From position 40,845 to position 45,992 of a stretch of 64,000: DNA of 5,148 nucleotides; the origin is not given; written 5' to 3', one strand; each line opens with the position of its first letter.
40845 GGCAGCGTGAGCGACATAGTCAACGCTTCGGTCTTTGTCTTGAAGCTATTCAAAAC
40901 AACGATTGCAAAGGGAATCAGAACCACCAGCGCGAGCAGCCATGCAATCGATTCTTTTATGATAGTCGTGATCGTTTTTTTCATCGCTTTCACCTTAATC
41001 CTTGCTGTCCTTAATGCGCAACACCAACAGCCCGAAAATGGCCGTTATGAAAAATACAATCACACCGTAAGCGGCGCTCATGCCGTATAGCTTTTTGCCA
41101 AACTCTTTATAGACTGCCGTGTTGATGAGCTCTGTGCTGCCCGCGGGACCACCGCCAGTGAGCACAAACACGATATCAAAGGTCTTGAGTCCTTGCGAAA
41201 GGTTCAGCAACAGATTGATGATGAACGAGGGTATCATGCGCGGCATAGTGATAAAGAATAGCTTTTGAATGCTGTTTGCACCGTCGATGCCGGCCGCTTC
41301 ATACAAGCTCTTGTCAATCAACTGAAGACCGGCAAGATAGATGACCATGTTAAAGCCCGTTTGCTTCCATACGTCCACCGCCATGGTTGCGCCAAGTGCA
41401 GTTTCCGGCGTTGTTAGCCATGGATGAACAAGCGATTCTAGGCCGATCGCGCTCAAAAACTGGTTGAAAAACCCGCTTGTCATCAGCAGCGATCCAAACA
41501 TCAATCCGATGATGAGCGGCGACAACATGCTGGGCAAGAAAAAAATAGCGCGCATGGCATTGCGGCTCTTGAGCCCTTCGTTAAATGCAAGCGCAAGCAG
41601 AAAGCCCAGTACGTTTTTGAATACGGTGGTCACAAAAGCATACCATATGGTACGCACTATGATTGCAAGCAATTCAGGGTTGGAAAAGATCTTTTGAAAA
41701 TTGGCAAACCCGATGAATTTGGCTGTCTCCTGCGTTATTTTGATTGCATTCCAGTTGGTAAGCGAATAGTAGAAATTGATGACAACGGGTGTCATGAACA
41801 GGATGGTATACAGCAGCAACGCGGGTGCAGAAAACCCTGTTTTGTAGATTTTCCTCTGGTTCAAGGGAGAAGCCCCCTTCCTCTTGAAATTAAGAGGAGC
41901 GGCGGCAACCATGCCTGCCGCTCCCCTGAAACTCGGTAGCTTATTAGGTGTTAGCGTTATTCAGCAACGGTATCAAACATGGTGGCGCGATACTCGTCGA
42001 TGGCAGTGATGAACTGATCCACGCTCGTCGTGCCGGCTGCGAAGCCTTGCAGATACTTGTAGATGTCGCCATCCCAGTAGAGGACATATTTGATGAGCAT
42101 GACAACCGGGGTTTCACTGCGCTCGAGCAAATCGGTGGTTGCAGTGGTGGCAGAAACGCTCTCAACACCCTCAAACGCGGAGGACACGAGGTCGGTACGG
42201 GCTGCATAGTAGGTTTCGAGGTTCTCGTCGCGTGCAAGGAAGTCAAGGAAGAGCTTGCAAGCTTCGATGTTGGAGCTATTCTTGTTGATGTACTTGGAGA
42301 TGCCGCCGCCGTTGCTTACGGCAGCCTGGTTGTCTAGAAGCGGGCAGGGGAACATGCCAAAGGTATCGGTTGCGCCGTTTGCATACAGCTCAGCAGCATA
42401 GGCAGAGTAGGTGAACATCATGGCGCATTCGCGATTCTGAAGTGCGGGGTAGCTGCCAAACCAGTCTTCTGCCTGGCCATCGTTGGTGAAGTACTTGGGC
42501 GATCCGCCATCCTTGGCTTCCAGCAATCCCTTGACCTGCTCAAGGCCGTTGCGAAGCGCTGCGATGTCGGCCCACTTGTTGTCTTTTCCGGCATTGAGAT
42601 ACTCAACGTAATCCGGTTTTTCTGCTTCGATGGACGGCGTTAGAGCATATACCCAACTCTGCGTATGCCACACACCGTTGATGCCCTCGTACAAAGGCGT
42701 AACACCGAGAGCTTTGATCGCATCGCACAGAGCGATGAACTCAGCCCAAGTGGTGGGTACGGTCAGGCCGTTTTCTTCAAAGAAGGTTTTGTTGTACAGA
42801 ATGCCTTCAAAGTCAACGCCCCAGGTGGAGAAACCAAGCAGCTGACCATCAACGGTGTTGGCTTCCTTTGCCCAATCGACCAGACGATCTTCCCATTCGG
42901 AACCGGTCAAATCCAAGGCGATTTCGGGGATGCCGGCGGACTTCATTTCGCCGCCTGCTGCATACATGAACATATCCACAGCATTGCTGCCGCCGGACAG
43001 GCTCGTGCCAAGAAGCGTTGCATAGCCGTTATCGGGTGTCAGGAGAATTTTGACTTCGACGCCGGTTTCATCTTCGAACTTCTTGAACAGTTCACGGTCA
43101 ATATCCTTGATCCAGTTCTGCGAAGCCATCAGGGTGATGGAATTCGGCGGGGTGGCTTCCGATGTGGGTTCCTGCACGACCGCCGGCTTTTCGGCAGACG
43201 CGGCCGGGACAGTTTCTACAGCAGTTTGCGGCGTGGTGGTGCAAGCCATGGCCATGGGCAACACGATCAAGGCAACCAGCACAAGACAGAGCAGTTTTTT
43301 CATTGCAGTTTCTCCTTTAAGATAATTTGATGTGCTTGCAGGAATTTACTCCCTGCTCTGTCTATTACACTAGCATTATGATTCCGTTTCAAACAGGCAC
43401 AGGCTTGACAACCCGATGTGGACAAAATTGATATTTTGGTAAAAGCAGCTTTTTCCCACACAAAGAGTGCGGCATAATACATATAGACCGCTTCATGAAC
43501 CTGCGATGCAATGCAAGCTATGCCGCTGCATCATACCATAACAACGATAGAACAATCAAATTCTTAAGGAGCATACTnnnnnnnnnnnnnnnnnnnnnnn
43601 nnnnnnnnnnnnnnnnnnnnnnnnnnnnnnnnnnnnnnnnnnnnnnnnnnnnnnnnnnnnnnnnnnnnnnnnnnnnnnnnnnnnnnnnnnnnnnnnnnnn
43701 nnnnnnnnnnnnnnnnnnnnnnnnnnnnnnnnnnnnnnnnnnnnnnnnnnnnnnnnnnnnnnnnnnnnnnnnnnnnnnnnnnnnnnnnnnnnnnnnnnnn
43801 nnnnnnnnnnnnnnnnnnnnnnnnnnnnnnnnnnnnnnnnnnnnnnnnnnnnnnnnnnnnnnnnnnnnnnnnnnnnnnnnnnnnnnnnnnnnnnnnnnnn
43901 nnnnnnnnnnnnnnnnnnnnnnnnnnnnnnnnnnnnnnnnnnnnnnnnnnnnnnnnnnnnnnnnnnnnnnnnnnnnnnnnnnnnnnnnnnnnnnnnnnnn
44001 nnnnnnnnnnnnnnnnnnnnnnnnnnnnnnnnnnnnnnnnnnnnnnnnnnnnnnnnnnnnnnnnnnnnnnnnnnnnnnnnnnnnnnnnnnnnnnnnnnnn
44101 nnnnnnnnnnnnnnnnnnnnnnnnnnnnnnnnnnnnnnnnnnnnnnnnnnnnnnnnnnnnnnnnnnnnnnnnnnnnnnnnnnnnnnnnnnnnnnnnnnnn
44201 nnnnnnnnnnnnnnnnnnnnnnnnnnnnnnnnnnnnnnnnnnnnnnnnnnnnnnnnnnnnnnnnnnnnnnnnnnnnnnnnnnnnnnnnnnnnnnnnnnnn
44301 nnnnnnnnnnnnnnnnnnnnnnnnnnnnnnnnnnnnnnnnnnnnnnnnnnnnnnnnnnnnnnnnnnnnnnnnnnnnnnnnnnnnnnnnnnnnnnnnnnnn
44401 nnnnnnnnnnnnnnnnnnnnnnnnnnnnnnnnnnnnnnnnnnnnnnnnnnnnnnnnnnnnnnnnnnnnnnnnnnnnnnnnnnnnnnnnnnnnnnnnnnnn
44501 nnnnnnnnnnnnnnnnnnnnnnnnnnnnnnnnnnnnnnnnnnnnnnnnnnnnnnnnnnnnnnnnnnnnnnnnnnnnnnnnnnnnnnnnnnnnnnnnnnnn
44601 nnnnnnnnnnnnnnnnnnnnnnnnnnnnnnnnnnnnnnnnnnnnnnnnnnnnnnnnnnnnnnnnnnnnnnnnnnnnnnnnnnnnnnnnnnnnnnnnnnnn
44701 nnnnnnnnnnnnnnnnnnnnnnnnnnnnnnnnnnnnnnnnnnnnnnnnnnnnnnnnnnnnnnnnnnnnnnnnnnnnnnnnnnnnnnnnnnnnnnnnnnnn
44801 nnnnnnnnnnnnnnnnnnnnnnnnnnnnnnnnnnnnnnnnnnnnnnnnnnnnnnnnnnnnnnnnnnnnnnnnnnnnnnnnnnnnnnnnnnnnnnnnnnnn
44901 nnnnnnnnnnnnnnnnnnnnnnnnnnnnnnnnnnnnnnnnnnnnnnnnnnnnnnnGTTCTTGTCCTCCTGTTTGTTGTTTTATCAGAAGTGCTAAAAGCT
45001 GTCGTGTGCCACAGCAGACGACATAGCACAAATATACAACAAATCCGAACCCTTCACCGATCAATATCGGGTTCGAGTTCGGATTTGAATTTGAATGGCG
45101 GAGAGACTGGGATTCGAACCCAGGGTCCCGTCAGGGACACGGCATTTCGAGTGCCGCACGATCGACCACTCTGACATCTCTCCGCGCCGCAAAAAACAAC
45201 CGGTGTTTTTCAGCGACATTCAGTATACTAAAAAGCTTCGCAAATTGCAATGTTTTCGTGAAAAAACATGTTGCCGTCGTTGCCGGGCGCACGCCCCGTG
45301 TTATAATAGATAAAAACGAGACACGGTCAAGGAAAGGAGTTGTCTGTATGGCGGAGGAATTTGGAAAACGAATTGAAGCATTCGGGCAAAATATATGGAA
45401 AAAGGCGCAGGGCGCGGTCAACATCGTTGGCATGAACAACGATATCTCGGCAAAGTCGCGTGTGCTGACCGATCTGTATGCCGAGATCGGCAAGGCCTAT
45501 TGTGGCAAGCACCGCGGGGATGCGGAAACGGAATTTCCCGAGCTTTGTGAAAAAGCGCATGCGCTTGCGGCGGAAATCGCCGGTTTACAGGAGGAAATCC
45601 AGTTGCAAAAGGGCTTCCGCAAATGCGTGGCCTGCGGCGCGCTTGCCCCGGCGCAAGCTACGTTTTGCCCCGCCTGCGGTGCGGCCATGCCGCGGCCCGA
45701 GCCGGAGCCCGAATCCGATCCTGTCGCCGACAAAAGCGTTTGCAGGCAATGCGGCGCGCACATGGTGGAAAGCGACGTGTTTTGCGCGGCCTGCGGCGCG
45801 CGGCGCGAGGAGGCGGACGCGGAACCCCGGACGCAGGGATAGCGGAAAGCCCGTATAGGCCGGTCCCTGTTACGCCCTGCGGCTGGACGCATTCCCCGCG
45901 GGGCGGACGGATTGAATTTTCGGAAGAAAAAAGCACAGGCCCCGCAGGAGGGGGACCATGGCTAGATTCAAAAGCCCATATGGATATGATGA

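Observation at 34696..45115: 10.4-kb genomic island integrated at tRNA-Ser(CGA), delimited by a 20-nt direct repeat, integrase missing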

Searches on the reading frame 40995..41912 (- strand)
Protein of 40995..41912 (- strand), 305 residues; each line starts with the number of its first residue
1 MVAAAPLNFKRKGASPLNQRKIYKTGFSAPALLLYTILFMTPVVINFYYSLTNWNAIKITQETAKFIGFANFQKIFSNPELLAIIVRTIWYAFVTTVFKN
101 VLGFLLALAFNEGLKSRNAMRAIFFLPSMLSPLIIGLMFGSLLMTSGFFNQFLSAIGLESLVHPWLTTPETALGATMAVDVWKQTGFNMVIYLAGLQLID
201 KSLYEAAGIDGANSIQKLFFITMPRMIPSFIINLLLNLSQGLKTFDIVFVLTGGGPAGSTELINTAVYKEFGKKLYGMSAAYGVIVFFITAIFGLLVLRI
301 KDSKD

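Call 7: search_protein_families(library=pfam, proteins=[window:40995-41912:-], max_evalue=0.01)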
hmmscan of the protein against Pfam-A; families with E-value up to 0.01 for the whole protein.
window:40995-41912:- (305 aa): 1 family
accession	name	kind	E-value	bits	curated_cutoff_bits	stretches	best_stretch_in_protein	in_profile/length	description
PF00528.27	BPD_transp_1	-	1.2e-13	51.7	26.4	1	100-297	2-175/184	Binding-protein-dependent transport system inner membrane component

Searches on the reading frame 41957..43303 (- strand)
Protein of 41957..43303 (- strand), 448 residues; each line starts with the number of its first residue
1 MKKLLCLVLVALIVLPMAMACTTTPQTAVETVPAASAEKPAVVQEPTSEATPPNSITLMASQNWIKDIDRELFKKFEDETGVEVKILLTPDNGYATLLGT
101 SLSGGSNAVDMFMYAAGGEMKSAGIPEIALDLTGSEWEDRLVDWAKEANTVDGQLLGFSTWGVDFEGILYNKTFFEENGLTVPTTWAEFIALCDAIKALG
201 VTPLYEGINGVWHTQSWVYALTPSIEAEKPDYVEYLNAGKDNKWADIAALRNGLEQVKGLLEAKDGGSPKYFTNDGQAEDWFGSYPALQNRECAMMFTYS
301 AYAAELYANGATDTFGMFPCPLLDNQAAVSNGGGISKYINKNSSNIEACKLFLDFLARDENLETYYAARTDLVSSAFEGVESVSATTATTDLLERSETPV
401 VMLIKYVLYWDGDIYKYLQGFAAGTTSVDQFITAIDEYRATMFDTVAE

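Call 7: search_protein_families(library=pfam, proteins=[window:41957-43303:-], max_evalue=0.01)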
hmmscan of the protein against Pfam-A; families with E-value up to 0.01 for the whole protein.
window:41957-43303:- (448 aa): 2 families
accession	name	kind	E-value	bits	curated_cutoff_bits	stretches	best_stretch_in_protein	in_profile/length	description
PF01547.30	SBP_bac_1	-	4.1e-24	86.5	26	1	69-361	10-305/307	Bacterial extracellular solute-binding protein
PF13416.11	SBP_bac_8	-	9.4e-18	65.4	27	1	71-368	1-255/279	Bacterial extracellular solute-binding protein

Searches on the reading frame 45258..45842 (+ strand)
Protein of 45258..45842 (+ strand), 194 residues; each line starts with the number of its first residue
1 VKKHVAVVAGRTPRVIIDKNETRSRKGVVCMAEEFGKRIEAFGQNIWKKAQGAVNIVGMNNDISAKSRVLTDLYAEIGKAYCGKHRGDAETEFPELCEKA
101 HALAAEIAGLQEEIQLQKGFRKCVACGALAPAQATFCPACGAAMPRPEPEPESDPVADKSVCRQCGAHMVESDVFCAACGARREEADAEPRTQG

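Call 8: search_protein_families(library=pfam, proteins=[window:45258-45842:+], max_evalue=0.01)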
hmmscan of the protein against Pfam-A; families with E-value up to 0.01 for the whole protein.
window:45258-45842:+ (194 aa): 8 families
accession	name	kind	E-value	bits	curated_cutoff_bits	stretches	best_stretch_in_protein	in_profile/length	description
PF12773.13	DZR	-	3.5e-10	40.3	27.3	2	123-180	1-45/45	Double zinc ribbon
PF13240.11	Zn_Ribbon_1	-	2.4e-09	37.1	25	2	162-181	2-21/23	zinc-ribbon domain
PF13248.11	Zn_ribbon_3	-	2.3e-08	33.7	27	2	121-142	3-24/26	zinc-ribbon domain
PF17032.10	Zn_ribbon_15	-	1e-05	26.6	28.9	0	113-141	51-73/73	zinc-ribbon family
PF18912.6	DZR_2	-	0.00062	20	27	1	121-179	8-55/56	Double zinc ribbon domain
PF24463.1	DUF7577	-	0.00065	19.7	28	0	122-144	4-26/27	Domain of unknown function (DUF7577)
PF12172.15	zf-ChsH2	-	0.0041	17.3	23.2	0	121-142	12-33/37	ChsH2, rubredoxin-like zinc ribbon domain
PF01155.25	HypA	-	0.0069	16.8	28.9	0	107-143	57-95/112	Hydrogenase/urease nickel incorporation, metallochaperone, hypA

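Call 19: find_encoding_contigs(protein=window:45348-45839:+, flank=10000, max_places=10)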
Protein window:45348-45839:+ (164 aa): no gene with exactly this product is on record in the collection.
